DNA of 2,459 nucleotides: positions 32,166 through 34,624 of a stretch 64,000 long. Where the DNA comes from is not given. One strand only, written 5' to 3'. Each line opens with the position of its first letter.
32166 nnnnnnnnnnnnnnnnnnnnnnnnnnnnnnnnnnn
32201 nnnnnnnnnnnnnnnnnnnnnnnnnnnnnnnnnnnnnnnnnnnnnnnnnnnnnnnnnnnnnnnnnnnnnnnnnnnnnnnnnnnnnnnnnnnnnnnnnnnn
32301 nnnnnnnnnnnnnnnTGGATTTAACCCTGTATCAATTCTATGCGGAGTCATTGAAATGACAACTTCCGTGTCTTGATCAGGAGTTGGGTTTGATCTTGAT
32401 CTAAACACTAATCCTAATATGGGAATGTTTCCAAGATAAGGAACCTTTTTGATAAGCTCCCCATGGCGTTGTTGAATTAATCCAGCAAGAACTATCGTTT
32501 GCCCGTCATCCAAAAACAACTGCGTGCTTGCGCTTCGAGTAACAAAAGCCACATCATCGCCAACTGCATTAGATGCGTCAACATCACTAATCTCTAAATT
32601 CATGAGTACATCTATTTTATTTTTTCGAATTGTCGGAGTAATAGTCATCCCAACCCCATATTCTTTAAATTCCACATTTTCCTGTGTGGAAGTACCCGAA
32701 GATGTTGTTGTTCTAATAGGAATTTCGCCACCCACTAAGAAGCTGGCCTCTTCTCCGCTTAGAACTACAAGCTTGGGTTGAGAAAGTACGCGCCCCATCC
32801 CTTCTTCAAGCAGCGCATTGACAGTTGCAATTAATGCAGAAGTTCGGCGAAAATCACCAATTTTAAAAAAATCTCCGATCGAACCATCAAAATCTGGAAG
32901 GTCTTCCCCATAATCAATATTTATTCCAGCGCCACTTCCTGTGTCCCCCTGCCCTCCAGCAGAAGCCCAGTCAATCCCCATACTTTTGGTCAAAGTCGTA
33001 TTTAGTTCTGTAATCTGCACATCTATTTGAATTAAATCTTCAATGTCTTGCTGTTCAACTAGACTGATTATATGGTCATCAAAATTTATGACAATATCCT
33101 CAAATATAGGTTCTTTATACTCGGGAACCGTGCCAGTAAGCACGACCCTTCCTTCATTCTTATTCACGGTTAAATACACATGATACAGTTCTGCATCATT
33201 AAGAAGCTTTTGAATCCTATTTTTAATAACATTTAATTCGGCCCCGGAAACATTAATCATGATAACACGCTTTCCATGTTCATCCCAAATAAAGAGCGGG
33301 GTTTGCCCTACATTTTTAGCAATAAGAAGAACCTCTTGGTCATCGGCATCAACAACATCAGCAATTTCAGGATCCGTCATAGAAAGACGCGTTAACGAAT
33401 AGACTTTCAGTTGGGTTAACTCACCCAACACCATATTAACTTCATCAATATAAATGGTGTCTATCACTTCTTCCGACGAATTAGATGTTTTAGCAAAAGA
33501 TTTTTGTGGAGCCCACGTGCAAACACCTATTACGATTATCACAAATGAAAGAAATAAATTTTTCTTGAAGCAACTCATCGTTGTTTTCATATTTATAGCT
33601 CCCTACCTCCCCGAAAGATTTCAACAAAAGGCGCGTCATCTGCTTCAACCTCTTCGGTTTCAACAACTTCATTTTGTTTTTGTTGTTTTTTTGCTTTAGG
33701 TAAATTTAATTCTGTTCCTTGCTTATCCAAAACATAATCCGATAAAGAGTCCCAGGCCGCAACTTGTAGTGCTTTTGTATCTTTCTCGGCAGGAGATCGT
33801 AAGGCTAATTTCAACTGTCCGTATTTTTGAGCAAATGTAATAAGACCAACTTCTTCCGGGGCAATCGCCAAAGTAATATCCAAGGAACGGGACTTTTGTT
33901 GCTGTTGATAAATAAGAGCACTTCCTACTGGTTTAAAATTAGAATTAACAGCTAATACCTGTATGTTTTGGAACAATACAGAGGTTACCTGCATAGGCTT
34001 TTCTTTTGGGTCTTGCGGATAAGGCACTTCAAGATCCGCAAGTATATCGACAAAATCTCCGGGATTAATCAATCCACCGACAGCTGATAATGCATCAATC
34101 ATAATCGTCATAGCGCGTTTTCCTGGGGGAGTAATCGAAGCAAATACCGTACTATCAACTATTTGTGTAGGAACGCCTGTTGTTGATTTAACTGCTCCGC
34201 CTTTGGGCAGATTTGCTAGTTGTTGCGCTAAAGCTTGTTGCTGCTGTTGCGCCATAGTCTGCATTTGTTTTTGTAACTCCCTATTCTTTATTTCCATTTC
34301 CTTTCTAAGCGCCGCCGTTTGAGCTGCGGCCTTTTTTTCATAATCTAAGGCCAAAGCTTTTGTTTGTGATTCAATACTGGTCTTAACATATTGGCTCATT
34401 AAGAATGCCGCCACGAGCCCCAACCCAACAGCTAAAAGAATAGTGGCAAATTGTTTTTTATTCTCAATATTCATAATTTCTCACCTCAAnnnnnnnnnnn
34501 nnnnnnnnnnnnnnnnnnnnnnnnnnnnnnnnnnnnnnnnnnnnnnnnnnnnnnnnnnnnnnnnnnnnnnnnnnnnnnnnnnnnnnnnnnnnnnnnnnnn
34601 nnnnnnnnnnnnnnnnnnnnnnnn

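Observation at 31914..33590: Tad secretin fused to a C-terminal TonB_C-like domain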

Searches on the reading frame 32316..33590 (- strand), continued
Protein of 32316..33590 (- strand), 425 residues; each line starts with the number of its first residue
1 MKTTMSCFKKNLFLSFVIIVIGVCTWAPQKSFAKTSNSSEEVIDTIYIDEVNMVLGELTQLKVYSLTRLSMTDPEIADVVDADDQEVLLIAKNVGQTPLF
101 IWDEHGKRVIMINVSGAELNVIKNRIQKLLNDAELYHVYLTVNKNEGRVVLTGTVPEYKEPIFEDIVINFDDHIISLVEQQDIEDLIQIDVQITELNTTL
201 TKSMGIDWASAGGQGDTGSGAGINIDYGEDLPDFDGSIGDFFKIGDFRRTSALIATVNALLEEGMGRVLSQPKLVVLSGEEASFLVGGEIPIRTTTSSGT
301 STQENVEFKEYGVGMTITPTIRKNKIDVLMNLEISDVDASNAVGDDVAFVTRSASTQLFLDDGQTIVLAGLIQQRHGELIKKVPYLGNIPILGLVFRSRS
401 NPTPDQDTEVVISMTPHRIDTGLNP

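Call 73: find_encoding_contigs(protein=P0241, flank=4000, max_places=1)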
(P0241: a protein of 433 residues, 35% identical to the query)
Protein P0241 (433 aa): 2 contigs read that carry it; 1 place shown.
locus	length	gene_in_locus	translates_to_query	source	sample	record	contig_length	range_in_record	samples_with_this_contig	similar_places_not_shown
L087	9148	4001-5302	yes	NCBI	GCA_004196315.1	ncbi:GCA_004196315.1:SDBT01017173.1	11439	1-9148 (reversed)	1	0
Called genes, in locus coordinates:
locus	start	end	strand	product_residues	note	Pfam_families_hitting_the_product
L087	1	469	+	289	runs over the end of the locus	PF02195:ParB_N, PF17762:HTH_ParB, PF23552:ParB_C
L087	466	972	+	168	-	PF00334:NDK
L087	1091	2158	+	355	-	-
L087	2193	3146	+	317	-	PF13145:Rotamase_2, PF13616:Rotamase_3 (weak), PF00639:Rotamase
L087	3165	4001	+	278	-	PF08666:SAF (faint), PF16976:RcpC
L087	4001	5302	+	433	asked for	PF13629:T2SS-T3SS_pil_N, PF00263:Secretin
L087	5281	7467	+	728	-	PF00005:ABC_tran (faint), PF01656:CbiA, PF10609:ParA, PF13614:AAA_31, PF20720:nSTAND3 (faint), PF00437:T2SSE, PF27713:UCP018868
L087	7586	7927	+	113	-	PF02643:DUF192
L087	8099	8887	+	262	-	PF13565:HTH_32, PF01498:HTH_Tnp_Tc3_2 (weak), PF13592:HTH_33 (weak)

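Call 74: find_encoding_contigs(protein=P0246, flank=4000, max_places=1)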
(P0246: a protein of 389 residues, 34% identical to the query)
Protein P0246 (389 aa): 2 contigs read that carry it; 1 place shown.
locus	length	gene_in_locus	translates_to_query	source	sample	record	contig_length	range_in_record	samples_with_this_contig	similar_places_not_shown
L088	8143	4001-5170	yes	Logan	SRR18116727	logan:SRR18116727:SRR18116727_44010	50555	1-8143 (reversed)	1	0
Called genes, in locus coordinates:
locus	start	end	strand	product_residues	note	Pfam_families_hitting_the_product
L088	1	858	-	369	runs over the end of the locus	PF01075:Glyco_transf_9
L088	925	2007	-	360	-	PF01075:Glyco_transf_9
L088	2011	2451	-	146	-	PF01934:HepT-like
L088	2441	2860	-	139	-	PF01909:NTP_transf_2 (weak), PF18765:Polbeta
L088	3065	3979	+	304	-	PF08666:SAF, PF16976:RcpC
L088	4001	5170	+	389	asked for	PF13629:T2SS-T3SS_pil_N, PF04972:BON (weak), PF00263:Secretin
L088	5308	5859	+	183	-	PF05137:PilN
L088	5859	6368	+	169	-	PF04612:T2SSM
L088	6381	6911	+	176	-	-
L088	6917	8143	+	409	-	?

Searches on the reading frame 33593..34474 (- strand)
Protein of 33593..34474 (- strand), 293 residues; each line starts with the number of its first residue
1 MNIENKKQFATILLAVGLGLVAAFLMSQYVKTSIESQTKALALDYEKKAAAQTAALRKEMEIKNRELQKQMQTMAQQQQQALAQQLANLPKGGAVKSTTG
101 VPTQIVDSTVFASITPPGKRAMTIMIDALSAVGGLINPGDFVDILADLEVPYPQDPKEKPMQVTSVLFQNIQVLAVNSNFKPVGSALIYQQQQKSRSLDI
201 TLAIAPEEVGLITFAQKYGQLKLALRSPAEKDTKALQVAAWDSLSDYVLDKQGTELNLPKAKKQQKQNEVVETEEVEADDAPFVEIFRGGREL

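Call 3: search_protein_families(library=pfam, proteins=[window:33593-34474:-], max_evalue=0.01)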
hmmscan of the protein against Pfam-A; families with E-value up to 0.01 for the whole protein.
window:33593-34474:- (293 aa): 1 family
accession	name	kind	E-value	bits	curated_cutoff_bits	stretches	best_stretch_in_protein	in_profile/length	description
PF16976.10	RcpC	-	4.1e-24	85.1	28.8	1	111-226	3-114/114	Flp pilus assembly protein RcpC/CpaB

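Call 4: search_protein_families(library=ncbifam, proteins=[window:33593-34474:-], max_evalue=0.01)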
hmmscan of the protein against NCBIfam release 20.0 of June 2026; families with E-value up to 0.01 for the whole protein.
window:33593-34474:- (293 aa): 1 family
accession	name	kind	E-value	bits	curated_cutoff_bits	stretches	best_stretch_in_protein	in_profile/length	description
TIGR03177.1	pilus_cpaB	equivalog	4.6e-30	104.7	71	1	12-291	4-258/262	Flp pilus assembly protein CpaB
